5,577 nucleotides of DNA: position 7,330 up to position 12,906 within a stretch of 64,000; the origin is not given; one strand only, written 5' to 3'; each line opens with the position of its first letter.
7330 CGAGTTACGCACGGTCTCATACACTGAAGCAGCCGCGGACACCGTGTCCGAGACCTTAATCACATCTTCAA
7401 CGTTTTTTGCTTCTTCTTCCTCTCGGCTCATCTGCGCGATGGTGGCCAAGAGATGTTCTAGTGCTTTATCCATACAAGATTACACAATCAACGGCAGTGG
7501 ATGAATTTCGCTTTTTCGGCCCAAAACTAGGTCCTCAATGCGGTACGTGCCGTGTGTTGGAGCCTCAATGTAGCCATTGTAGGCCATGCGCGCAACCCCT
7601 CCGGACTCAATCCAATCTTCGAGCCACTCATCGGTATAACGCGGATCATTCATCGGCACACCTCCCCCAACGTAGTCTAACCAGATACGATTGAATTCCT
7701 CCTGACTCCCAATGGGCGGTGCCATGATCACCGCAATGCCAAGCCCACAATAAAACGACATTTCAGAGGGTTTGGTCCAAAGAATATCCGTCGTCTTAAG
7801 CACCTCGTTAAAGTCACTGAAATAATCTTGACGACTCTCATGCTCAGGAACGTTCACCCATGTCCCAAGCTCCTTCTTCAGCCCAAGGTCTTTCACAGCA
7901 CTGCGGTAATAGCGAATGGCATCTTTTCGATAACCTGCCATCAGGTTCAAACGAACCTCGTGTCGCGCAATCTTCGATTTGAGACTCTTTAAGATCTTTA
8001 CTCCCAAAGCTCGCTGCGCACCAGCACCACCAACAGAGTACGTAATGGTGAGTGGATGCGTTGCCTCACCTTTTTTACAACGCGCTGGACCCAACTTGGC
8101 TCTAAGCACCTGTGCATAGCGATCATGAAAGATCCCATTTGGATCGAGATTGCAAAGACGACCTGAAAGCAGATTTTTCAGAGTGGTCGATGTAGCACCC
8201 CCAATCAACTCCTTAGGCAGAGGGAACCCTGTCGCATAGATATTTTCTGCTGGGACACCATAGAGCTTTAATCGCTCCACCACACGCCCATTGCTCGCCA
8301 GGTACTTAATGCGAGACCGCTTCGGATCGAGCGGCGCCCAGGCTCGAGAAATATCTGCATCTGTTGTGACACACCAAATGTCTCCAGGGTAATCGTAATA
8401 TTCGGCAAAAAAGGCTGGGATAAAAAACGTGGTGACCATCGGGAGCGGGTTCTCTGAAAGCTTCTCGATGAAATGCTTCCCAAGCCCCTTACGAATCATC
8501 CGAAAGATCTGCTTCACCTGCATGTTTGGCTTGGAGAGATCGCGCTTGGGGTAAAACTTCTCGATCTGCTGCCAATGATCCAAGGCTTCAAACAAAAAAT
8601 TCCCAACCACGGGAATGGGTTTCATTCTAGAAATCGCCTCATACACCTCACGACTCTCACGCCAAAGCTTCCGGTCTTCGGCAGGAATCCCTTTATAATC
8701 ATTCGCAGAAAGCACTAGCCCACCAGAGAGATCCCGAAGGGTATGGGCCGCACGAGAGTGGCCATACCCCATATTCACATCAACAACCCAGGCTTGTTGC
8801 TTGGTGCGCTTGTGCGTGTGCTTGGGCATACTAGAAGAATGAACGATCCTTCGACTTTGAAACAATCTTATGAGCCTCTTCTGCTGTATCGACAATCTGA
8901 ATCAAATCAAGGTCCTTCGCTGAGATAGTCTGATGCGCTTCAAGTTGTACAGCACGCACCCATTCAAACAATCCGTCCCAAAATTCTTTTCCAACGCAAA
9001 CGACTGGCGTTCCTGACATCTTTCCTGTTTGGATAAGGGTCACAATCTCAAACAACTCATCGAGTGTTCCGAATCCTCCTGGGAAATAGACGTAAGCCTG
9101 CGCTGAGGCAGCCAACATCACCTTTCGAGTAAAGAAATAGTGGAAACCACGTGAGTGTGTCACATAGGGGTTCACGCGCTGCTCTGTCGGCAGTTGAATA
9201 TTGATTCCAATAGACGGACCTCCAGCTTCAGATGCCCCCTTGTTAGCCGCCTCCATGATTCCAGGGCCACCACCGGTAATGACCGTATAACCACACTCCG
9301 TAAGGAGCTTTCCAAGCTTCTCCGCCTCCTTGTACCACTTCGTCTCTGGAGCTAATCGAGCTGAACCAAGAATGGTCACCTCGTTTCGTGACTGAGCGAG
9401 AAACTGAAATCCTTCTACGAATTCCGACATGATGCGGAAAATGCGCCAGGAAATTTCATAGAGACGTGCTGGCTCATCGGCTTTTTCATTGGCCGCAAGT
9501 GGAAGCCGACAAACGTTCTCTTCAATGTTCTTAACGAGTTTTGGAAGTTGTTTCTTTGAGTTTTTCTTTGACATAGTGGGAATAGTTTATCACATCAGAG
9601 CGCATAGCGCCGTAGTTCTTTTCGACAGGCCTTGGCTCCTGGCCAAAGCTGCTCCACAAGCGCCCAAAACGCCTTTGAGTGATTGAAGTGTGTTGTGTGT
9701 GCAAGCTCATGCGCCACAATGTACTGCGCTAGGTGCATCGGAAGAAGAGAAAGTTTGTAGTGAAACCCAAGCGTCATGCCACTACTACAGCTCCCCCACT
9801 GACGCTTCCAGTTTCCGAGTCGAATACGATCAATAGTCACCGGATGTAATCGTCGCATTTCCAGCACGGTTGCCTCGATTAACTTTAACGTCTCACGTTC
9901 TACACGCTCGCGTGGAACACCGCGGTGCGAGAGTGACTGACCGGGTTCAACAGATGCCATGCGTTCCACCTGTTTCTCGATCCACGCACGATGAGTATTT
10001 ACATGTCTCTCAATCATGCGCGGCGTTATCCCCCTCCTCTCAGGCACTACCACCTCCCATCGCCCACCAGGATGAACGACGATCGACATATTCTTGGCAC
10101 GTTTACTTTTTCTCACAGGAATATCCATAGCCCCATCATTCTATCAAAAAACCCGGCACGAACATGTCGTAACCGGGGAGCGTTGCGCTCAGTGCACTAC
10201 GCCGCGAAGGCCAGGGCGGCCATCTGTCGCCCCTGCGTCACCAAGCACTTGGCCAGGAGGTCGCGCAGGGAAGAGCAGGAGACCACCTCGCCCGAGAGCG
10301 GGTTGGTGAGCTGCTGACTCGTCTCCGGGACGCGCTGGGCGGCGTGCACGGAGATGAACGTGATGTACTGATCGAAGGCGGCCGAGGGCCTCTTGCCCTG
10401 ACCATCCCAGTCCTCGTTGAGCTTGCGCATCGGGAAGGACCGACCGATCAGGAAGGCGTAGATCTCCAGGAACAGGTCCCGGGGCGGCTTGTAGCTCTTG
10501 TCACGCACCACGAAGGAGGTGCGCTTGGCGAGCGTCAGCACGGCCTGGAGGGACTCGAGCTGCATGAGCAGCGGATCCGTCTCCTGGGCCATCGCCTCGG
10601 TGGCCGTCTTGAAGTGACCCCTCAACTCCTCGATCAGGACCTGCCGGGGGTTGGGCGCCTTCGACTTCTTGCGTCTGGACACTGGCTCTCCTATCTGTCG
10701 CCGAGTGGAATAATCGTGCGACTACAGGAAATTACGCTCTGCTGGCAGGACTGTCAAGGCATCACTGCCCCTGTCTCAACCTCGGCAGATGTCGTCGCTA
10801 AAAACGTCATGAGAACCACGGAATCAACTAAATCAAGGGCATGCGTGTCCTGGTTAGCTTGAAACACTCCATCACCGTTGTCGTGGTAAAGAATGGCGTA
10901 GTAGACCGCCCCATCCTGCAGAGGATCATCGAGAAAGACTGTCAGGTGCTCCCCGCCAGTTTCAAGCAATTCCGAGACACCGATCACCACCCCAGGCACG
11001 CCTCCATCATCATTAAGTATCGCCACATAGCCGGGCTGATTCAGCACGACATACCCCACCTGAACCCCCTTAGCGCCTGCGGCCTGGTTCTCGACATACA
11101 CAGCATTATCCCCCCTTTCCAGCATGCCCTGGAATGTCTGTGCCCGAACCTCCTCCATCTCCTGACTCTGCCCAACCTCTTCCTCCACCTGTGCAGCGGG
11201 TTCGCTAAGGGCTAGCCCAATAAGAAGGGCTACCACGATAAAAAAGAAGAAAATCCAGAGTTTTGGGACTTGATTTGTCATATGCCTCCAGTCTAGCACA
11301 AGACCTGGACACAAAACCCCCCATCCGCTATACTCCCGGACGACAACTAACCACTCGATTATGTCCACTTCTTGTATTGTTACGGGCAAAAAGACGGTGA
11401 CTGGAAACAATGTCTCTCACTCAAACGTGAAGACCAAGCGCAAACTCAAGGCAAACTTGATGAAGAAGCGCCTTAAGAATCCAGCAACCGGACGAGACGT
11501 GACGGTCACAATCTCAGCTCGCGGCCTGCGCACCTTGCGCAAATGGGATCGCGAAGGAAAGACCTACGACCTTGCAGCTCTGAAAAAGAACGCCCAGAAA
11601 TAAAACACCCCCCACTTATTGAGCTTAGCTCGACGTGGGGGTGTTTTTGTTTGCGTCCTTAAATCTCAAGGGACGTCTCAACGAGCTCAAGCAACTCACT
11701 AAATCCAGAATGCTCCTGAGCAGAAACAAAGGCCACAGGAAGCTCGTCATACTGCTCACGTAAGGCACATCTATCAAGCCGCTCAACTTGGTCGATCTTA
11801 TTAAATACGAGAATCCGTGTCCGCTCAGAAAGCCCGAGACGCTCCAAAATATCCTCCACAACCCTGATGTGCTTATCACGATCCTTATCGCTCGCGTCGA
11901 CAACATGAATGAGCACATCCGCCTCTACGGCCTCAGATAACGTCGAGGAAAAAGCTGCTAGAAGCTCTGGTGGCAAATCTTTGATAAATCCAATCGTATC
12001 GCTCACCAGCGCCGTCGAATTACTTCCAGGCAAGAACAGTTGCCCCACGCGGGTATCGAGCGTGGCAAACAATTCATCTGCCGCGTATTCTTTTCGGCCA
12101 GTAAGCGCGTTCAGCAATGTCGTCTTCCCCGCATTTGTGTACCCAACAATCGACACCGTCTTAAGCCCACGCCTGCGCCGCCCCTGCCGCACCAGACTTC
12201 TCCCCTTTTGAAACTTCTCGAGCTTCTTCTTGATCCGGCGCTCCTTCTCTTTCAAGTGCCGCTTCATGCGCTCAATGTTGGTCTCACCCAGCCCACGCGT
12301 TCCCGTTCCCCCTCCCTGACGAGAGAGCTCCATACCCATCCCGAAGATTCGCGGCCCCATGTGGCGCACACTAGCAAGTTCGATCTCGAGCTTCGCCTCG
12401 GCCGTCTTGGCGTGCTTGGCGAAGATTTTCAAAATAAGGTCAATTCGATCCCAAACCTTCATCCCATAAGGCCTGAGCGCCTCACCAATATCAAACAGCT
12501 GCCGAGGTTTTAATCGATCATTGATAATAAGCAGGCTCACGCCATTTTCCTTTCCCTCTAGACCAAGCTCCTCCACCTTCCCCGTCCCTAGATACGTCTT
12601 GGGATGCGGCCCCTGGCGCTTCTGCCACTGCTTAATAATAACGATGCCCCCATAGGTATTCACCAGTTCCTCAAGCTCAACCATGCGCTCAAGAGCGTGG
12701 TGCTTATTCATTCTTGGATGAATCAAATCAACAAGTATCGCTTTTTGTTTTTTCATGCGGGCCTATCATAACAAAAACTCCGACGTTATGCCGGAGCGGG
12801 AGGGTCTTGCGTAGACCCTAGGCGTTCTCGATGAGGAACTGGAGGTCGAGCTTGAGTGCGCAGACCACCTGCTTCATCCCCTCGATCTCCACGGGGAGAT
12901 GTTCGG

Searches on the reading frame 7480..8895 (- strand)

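Call 15: search_protein_families(library=pfam, proteins=[window:7480-8895:-], max_evalue=0.001)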
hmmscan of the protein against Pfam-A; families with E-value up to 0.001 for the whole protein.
window:7480-8895:- (471 aa): 1 family
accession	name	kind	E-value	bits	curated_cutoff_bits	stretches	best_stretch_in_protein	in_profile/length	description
PF22053.2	DUF6938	-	1.5e-11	44.8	27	1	271-337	27-93/236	Domain of unknown function (DUF6938)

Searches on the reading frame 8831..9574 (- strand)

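Call 15: search_protein_families(library=pfam, proteins=[window:8831-9574:-], max_evalue=0.001)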
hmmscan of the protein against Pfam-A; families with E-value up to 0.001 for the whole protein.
window:8831-9574:- (247 aa): 3 families
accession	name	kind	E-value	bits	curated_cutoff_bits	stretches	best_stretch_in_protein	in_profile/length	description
PF03641.19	Lysine_decarbox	-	4.9e-34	117.8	27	1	107-236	1-129/131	Possible lysine decarboxylase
PF18306.6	LDcluster4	-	1.9e-18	67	26.3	1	65-175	3-111/151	SLOG cluster4 family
PF02481.21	DNA_processg_A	-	0.00057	19.6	29.6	1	52-124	32-103/212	DNA recombination-mediator protein A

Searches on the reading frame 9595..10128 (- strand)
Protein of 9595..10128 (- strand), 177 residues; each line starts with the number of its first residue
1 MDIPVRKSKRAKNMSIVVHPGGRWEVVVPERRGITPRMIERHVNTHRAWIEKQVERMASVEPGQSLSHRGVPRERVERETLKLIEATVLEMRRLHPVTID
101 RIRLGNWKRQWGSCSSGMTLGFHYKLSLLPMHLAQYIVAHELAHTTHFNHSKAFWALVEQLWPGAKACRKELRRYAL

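Call 15: search_protein_families(library=pfam, proteins=[window:9595-10128:-], max_evalue=0.001)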
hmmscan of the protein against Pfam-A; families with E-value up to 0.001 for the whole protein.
window:9595-10128:- (177 aa): 2 families
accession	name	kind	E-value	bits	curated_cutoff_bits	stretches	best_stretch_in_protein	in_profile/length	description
PF01863.23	YgjP-like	-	3e-33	116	26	2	76-174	108-206/207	YgjP-like, metallopeptidase domain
PF08325.16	WLM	-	0.00082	19.9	26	0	128-161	77-110/190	WLM domain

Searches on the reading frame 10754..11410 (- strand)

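Call 15: search_protein_families(library=pfam, proteins=[window:10754-11410:-], max_evalue=0.001)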
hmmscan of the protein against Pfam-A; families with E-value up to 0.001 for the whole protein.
window:10754-11410:- (218 aa): 1 family
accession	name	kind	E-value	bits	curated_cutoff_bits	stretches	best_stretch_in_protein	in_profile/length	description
PF23951.1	DUF7282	-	3.4e-12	47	27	1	103-188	2-90/112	Domain of unknown function (DUF7282)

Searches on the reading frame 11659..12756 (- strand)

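Call 7: search_protein_families(library=pfam, proteins=[window:11659-12756:-], max_evalue=0.001)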
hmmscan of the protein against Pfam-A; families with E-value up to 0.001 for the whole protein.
window:11659-12756:- (365 aa): 10 families
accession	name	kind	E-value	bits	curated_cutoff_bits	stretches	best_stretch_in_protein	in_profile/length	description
PF16360.10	GTP-bdg_M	-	9.3e-22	77.8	29.5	1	115-193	1-79/79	GTP-binding GTPase Middle Region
PF13167.11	GTP-bdg_N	-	2.7e-21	76.4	25.4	1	23-113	2-89/89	GTP-binding GTPase N-terminal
PF01926.29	MMR_HSR1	-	1.2e-18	67.7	21.9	1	200-320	1-113/113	50S ribosome-binding GTPase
PF02421.24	FeoB_N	-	1.3e-08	34.9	27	1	200-357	2-154/156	Ferrous iron transport protein B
PF00009.33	GTP_EFTU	-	3.3e-07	30.5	26.5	1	276-362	90-185/188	Elongation factor Tu GTP binding domain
PF03193.22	RsgA_GTPase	-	2.4e-06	27.9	30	0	289-361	31-106/174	RsgA GTPase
PF00025.27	Arf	-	2.4e-06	27.6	22.3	0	278-336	81-140/174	ADP-ribosylation factor family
PF02492.25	cobW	-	6.1e-05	23.1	20.7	0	267-329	103-161/180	CobW/HypB/UreG, nucleotide-binding domain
PF13191.12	AAA_16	-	0.0003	21.8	32.6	1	188-334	15-154/167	AAA ATPase domain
PF00005.33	ABC_tran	-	0.00066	20.7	25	0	199-311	12-96/137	ABC transporter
